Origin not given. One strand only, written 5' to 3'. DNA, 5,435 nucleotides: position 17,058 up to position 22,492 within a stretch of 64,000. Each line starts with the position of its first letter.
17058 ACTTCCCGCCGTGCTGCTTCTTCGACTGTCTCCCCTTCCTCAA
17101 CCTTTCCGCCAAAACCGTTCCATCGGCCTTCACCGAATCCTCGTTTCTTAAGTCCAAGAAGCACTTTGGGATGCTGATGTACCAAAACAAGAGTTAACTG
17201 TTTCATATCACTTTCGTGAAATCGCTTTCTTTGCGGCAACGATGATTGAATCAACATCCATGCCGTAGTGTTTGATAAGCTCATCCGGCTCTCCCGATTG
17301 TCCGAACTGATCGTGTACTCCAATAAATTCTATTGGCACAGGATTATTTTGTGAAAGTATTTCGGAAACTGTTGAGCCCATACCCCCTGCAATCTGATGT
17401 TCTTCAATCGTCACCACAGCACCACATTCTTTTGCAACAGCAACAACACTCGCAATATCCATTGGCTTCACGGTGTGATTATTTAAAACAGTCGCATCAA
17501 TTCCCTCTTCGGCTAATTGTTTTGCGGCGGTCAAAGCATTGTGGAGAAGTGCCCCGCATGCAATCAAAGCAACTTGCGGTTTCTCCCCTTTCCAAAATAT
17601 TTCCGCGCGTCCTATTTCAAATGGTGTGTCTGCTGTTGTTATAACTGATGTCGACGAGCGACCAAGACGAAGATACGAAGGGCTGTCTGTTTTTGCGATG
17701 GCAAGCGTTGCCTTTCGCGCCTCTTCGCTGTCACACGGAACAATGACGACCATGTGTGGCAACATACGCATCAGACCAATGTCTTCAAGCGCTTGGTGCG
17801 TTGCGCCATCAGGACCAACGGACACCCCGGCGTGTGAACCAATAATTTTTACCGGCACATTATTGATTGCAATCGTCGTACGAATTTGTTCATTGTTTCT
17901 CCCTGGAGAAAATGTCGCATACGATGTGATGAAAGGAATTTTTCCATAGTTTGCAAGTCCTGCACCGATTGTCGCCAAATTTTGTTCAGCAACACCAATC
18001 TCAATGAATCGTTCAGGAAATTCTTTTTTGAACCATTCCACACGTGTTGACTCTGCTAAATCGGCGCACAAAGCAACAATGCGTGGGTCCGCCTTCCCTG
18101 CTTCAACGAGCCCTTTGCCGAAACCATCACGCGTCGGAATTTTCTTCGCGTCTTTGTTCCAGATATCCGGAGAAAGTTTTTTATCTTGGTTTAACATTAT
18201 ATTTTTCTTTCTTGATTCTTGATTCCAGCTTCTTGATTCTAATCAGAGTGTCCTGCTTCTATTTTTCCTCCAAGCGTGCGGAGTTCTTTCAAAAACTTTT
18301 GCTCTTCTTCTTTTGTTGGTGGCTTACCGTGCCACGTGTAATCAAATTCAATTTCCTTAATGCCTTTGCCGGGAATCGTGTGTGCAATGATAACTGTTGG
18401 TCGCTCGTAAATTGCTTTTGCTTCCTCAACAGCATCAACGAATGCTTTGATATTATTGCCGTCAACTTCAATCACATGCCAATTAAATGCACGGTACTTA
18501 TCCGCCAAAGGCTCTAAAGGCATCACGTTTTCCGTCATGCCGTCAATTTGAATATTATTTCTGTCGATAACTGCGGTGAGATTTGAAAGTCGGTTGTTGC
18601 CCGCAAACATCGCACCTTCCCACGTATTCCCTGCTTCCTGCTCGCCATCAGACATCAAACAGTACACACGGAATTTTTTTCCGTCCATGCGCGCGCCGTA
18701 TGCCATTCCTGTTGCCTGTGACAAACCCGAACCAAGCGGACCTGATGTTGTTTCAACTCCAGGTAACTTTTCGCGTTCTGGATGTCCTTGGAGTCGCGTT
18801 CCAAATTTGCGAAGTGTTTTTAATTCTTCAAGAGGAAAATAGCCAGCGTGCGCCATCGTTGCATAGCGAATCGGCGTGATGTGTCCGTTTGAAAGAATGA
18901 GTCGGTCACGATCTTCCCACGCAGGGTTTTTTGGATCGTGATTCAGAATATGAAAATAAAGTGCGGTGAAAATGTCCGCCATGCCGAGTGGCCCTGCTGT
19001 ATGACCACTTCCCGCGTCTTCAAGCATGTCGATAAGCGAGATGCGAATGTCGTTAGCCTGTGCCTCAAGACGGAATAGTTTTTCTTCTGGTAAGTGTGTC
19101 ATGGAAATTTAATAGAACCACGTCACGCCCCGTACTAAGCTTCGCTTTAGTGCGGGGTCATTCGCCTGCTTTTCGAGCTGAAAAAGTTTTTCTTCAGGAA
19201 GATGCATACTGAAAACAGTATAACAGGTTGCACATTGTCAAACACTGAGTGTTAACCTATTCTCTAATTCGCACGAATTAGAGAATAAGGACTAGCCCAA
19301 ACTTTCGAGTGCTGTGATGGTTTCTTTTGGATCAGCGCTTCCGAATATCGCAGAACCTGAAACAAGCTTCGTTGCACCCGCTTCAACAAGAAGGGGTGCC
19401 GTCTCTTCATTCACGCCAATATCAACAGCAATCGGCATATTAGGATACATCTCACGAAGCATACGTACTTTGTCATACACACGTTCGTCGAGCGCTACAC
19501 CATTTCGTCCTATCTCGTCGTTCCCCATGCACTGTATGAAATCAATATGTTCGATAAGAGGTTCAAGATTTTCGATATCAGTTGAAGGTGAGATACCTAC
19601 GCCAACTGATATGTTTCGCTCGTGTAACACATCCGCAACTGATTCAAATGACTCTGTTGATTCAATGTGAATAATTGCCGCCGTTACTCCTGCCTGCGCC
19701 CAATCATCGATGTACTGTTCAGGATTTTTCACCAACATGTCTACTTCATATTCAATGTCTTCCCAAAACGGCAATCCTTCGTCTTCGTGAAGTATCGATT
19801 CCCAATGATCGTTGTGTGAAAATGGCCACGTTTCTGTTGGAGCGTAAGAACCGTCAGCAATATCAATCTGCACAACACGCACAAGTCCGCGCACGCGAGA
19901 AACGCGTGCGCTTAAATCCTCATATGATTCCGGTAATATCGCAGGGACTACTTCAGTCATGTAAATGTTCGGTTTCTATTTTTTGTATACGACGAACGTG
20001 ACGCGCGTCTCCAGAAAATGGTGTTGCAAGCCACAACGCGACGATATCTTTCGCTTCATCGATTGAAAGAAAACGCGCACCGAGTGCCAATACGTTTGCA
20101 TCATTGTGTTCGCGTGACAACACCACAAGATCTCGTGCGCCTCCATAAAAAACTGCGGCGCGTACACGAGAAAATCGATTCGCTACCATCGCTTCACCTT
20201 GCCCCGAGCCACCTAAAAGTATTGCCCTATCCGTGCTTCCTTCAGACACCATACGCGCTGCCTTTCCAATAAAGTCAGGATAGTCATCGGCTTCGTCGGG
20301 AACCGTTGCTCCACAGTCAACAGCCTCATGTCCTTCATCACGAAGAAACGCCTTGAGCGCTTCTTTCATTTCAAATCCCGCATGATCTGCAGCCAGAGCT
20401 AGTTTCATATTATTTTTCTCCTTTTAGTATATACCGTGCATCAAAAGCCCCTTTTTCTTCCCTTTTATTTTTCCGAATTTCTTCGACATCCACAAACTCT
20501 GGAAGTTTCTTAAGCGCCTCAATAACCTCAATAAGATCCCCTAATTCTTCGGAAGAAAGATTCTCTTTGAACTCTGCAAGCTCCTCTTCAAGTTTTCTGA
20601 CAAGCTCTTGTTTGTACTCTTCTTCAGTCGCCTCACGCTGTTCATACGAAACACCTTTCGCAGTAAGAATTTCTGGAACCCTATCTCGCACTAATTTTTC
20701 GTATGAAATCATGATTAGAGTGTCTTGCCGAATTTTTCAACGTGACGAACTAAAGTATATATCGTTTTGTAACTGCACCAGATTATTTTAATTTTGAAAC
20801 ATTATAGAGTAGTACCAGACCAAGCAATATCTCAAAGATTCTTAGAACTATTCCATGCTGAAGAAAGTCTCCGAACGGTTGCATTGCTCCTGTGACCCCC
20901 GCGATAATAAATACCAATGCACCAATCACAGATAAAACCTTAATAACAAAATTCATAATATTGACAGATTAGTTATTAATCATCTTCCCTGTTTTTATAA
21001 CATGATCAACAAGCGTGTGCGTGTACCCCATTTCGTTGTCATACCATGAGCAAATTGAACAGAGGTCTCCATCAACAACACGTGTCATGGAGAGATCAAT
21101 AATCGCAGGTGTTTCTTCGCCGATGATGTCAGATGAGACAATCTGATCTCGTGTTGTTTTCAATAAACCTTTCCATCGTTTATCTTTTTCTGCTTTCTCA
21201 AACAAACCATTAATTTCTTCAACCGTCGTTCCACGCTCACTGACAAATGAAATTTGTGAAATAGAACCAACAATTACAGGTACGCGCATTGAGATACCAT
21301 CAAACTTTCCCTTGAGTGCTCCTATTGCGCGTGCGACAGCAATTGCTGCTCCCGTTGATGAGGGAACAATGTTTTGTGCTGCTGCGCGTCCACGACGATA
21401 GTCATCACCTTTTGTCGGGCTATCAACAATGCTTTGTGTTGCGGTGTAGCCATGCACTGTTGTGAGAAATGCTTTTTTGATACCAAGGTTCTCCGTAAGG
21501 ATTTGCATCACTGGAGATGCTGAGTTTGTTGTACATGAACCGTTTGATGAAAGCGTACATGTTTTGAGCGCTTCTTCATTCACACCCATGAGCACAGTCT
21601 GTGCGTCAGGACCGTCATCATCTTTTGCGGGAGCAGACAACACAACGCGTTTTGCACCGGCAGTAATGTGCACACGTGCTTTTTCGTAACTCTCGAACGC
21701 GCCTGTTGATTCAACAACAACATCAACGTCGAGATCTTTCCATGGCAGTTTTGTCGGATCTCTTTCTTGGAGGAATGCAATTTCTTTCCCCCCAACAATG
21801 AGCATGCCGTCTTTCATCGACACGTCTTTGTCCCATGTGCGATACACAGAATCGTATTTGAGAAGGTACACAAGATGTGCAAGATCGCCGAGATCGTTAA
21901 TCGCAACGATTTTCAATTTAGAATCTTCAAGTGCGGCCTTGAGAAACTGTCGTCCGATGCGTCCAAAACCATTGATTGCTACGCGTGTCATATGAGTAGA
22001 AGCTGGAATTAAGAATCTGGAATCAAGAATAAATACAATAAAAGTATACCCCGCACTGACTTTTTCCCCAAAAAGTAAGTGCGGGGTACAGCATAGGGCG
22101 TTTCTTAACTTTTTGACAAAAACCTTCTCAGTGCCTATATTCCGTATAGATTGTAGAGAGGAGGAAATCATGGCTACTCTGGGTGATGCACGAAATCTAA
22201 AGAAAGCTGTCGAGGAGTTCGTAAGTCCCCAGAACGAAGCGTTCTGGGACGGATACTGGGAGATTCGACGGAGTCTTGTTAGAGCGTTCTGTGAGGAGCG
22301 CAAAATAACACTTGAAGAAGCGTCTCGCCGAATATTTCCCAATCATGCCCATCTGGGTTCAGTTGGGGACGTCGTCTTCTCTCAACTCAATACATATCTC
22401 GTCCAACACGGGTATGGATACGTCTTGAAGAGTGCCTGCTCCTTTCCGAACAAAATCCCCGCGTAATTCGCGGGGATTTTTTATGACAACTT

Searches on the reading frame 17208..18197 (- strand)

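Call 42: search_protein_families(library=pfam, proteins=[window:17208-18197:-], max_evalue=0.0001)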
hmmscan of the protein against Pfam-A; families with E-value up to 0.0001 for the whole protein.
window:17208-18197:- (329 aa): 4 families
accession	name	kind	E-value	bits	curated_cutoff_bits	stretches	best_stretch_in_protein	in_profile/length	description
PF02779.29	Transket_pyr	-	8.5e-41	139.9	27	1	19-182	2-171/174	Transketolase, pyrimidine binding domain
PF02780.25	Transketolase_C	-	1.2e-27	96.7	25.9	1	204-318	7-124/124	Transketolase, C-terminal domain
PF22613.1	Transketolase_C_1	-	8.6e-08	32.8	27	1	205-314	10-113/113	Transketolase-like TK C-terminal domain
PF17147.9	PFOR_II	-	1.3e-05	25.9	27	1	209-293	3-90/102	Pyruvate:ferredoxin oxidoreductase core domain II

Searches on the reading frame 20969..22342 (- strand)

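Call 39: search_protein_families(library=pfam, proteins=[window:20969-22342:-], max_evalue=0.001)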
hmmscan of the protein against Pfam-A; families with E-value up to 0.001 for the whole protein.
window:20969-22342:- (457 aa): 2 families
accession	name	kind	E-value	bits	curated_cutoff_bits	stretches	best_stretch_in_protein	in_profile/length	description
PF02800.25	Gp_dh_C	-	6.6e-47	159.5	24.4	1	277-434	3-158/158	Glyceraldehyde 3-phosphate dehydrogenase, C-terminal domain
PF00044.30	Gp_dh_N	-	1.2e-37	128.6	31.7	1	120-218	2-100/101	Glyceraldehyde 3-phosphate dehydrogenase, NAD binding domain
